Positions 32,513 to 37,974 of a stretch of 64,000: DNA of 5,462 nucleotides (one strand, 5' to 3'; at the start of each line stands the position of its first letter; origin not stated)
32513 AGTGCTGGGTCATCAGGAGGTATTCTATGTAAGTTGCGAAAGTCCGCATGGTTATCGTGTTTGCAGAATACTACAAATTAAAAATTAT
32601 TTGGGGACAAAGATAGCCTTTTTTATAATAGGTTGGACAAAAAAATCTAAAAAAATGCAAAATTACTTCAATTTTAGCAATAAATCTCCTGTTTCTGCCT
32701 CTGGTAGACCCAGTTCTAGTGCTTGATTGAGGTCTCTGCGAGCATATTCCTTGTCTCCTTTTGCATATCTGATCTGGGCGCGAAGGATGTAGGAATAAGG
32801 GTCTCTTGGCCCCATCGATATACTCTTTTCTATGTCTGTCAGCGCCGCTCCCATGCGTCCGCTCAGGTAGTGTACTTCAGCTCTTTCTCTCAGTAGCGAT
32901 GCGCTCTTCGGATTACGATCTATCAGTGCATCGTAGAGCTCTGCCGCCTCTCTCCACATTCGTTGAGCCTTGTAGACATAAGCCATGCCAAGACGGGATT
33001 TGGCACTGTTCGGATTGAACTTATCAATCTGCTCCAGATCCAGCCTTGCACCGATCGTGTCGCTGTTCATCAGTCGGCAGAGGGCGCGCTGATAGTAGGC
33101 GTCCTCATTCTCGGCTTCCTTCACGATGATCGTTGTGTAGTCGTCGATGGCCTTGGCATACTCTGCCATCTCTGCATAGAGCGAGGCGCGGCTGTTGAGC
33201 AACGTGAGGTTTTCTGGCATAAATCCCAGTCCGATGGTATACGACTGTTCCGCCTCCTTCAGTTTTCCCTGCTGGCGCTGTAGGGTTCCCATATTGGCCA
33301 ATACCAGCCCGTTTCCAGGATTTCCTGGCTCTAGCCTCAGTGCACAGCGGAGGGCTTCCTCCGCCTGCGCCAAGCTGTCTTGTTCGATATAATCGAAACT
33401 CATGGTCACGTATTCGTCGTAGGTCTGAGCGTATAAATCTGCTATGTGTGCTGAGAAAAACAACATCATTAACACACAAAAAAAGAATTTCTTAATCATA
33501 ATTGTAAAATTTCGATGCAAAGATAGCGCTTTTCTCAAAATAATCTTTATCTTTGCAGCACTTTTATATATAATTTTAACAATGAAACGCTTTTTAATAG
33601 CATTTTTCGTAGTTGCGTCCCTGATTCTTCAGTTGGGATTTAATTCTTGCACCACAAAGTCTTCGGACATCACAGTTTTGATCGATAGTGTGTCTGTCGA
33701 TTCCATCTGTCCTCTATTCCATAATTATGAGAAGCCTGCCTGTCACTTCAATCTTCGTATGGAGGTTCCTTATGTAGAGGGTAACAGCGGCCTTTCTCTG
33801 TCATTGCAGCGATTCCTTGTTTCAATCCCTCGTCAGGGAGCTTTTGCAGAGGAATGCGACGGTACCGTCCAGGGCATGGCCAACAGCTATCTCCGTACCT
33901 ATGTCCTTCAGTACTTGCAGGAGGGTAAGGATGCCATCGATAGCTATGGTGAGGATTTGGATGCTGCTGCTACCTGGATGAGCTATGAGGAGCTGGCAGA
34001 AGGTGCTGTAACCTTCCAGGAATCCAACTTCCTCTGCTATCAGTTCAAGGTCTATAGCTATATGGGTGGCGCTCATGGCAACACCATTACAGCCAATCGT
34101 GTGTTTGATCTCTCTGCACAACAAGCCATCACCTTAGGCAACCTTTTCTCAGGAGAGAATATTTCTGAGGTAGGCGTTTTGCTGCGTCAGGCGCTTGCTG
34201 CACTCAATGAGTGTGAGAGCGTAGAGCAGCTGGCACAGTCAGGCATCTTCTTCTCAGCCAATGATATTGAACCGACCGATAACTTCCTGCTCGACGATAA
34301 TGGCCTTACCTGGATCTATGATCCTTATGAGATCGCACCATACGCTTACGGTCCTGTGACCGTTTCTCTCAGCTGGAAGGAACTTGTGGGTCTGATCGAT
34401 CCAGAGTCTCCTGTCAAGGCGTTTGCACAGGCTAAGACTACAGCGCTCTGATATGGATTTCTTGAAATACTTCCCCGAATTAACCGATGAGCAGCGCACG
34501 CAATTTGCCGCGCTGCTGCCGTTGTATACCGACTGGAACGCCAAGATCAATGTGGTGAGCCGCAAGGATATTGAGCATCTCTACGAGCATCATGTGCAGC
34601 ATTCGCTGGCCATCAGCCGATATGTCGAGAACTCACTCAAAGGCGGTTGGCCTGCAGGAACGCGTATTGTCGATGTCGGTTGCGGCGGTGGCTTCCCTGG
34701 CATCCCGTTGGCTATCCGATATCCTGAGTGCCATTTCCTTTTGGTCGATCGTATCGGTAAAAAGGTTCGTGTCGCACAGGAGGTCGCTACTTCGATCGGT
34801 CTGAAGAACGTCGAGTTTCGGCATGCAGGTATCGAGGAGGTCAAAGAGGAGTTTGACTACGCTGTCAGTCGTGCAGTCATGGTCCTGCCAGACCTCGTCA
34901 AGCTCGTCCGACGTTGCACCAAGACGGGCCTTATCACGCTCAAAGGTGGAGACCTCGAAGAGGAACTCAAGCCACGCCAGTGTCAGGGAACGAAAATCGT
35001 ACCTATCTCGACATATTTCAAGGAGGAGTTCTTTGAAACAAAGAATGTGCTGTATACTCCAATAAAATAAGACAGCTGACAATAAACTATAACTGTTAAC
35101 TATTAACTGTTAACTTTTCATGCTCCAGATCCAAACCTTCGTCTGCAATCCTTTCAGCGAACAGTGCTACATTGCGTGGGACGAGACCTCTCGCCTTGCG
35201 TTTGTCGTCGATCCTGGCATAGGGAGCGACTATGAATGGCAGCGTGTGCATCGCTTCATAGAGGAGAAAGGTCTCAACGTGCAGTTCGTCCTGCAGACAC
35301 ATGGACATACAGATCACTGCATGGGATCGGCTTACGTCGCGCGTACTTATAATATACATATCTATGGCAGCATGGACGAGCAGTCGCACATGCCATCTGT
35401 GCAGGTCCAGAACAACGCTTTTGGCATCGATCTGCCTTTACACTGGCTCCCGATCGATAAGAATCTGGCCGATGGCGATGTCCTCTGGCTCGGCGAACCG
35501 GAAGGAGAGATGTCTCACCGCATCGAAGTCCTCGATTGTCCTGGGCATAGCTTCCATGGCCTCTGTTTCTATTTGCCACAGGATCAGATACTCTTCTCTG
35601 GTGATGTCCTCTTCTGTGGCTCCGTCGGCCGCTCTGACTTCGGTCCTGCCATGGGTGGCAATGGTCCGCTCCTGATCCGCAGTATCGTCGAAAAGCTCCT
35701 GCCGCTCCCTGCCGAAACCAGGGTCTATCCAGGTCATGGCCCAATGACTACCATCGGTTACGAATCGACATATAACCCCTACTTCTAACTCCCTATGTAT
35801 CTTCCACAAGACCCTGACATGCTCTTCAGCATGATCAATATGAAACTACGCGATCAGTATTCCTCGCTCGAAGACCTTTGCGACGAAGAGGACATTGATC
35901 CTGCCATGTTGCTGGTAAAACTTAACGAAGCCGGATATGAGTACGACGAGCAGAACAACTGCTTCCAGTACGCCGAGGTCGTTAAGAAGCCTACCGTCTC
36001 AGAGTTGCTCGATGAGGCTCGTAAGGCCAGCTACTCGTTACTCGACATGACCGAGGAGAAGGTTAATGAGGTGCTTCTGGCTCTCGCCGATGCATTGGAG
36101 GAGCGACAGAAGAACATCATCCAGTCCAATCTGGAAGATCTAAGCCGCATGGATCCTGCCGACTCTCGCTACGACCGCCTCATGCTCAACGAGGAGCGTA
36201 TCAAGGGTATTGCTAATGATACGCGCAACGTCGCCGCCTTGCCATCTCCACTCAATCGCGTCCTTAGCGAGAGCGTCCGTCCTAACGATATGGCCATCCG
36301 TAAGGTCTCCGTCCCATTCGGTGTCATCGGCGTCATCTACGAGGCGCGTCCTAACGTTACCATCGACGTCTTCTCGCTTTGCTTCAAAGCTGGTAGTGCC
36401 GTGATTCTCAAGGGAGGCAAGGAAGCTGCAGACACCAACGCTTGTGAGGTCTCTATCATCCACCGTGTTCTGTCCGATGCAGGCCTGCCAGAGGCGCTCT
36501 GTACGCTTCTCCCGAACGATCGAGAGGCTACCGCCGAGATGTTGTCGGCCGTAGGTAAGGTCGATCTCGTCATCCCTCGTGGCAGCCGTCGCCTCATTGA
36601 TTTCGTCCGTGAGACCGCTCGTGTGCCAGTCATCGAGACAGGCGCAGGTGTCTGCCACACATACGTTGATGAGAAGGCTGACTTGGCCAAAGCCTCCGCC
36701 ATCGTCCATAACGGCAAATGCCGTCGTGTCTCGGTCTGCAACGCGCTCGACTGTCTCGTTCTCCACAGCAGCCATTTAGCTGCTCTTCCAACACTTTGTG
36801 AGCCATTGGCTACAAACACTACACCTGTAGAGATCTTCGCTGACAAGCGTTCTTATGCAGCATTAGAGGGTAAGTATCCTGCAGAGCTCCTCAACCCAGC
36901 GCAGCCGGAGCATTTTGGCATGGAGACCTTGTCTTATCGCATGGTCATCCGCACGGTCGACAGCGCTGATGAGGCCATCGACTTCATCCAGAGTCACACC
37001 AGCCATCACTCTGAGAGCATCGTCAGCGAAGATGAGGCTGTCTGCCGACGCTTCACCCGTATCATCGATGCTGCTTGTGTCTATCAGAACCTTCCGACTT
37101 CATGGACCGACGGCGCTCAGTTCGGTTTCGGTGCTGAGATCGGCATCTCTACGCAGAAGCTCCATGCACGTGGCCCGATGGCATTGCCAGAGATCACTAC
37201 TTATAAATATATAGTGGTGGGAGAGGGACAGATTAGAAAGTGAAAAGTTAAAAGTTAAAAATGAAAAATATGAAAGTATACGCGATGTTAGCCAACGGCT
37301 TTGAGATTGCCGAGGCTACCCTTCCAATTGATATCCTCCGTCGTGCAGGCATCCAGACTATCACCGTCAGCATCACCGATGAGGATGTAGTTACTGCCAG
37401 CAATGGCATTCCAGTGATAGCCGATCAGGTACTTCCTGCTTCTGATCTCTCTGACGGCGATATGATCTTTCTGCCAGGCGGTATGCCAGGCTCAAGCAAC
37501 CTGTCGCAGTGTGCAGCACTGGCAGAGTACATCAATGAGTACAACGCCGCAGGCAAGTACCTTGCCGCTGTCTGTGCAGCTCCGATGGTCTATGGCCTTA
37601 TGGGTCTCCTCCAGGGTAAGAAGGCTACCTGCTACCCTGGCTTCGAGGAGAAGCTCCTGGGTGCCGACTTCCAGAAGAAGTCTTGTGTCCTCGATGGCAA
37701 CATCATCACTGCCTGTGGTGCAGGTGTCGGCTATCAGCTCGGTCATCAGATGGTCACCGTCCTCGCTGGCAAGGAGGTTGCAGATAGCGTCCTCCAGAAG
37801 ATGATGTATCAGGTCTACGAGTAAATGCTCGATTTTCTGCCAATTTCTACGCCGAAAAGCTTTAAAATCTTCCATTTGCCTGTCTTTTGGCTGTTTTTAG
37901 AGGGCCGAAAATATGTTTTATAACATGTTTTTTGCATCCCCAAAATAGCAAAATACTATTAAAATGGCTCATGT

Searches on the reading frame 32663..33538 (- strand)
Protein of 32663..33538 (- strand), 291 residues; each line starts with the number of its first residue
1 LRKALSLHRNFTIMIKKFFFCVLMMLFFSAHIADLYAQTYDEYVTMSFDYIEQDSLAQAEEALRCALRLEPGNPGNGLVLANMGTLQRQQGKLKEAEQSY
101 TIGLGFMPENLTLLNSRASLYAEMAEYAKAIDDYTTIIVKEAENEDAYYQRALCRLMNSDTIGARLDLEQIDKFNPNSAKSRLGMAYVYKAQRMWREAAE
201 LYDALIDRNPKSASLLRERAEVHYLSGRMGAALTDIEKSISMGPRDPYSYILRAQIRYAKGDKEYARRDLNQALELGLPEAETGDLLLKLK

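Call 62: search_protein_families(library=pfam, proteins=[window:32663-33538:-], max_evalue=0.00001)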
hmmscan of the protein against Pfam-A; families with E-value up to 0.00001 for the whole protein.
window:32663-33538:- (291 aa): 14 families
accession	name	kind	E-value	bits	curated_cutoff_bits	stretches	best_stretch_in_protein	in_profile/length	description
PF07719.23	TPR_2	-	3.3e-18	64.7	27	0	248-276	2-30/34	Tetratricopeptide repeat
PF00515.34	TPR_1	-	6.2e-18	64.2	27.8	0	79-101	3-25/34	Tetratricopeptide repeat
PF13431.12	TPR_17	-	5e-16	58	24.4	0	73-98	9-34/34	Tetratricopeptide repeat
PF13432.12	TPR_16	-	4.2e-14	53.1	32.7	1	184-246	2-64/65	Tetratricopeptide repeat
PF13371.12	TPR_9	-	5.4e-14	52.4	35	1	188-247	4-63/73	Tetratricopeptide repeat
PF13424.12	TPR_12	-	6.4e-12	45.9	30.1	0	50-100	13-68/77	Tetratricopeptide repeat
PF14559.12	TPR_19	-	1.6e-08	35.2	25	0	158-213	4-59/68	Tetratricopeptide repeat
PF13428.12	TPR_14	-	6.4e-08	33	23.5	0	182-221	4-43/44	Tetratricopeptide repeat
PF23914.1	TPR_CcmH_CycH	-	2.3e-07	31.2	42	0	53-140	63-150/158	Cytochrome c-type biogenesis protein H TPR domain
PF13174.12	TPR_6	-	1.1e-06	29.3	26.3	0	182-212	3-33/33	Tetratricopeptide repeat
PF13176.12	TPR_7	-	1.2e-06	28.6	27.9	0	184-211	4-33/36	Tetratricopeptide repeat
PF13414.12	TPR_11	-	4.6e-06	26.7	26.8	0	197-227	12-42/42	TPR repeat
PF14938.12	SNAP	-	4.8e-06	26.7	25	0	113-182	157-233/282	Soluble NSF attachment protein, SNAP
PF13181.12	TPR_8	-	6e-06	26.5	25.7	0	249-276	3-30/34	Tetratricopeptide repeat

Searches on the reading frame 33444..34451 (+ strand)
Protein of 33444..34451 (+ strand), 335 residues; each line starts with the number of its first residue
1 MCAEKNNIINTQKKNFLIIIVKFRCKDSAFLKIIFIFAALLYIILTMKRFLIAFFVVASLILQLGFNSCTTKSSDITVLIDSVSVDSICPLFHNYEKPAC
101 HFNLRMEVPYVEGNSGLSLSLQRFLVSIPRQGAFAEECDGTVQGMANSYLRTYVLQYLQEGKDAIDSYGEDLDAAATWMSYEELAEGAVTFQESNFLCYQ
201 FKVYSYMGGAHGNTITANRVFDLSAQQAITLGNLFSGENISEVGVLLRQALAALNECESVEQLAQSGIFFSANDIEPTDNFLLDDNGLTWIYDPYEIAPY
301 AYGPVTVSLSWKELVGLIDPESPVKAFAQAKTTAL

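Call 62: search_protein_families(library=pfam, proteins=[window:33444-34451:+], max_evalue=0.00001)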
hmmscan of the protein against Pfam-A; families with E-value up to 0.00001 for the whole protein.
window:33444-34451:+ (335 aa): 2 families
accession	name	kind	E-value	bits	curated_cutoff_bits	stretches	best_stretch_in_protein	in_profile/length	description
PF11738.13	DUF3298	-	8e-16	59.2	24.1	1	235-312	4-84/84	Protein of unknown function (DUF3298)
PF13739.11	PdaC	-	2e-08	35.7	29.1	1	136-214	19-95/95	Deacetylase PdaC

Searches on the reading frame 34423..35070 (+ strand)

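Call 62: search_protein_families(library=pfam, proteins=[window:34423-35070:+], max_evalue=0.00001)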
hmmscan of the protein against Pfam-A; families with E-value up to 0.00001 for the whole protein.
window:34423-35070:+ (215 aa): 3 families
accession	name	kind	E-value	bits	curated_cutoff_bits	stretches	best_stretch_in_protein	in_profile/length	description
PF02527.21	GidB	-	5.9e-32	110.9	27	1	27-186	4-160/184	rRNA small subunit methyltransferase G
PF13847.12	Methyltransf_31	-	5.8e-14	52.4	27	1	79-164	4-96/145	Methyltransferase domain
PF13649.12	Methyltransf_25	-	1.2e-08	36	27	1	82-166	1-90/97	Methyltransferase domain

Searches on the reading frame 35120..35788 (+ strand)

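Call 62: search_protein_families(library=pfam, proteins=[window:35120-35788:+], max_evalue=0.00001)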
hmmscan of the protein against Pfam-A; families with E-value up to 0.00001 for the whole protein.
window:35120-35788:+ (222 aa): 1 family
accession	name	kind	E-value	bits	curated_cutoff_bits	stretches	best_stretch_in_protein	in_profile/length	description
PF00753.33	Lactamase_B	-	5.4e-26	92.2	22.7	1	13-206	5-196/196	Metallo-beta-lactamase superfamily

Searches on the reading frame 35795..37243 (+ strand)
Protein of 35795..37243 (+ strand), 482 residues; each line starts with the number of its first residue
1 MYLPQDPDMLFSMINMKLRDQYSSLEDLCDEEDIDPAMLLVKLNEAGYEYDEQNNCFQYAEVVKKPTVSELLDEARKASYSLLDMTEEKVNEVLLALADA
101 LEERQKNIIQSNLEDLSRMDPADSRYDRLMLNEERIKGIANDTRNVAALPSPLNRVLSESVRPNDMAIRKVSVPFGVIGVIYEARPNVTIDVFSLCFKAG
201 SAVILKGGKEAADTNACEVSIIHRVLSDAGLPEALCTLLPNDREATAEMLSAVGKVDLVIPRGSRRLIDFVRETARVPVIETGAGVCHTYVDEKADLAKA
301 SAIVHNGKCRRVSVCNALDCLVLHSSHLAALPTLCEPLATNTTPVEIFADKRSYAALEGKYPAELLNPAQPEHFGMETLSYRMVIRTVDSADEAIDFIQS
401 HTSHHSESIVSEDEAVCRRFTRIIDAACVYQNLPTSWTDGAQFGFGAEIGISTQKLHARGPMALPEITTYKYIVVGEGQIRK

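Call 62: search_protein_families(library=pfam, proteins=[window:35795-37243:+], max_evalue=0.00001)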
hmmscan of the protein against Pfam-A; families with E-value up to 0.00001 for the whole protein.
window:35795-37243:+ (482 aa): 2 families
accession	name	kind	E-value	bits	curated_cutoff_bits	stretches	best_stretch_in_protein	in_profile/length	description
PF14056.11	DUF4250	-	1.6e-21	76.5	27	1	3-57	1-55/55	Domain of unknown function (DUF4250)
PF00171.27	Aldedh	-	4.3e-15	55.7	23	1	63-327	26-281/461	Aldehyde dehydrogenase family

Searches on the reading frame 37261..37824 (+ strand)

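Call 62: search_protein_families(library=pfam, proteins=[window:37261-37824:+], max_evalue=0.00001)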
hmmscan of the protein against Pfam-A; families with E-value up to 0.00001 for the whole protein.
window:37261-37824:+ (187 aa): 1 family
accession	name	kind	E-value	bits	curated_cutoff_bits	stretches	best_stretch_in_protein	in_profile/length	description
PF01965.30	DJ-1_PfpI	-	4e-33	115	26.6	1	4-165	1-163/165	DJ-1/PfpI family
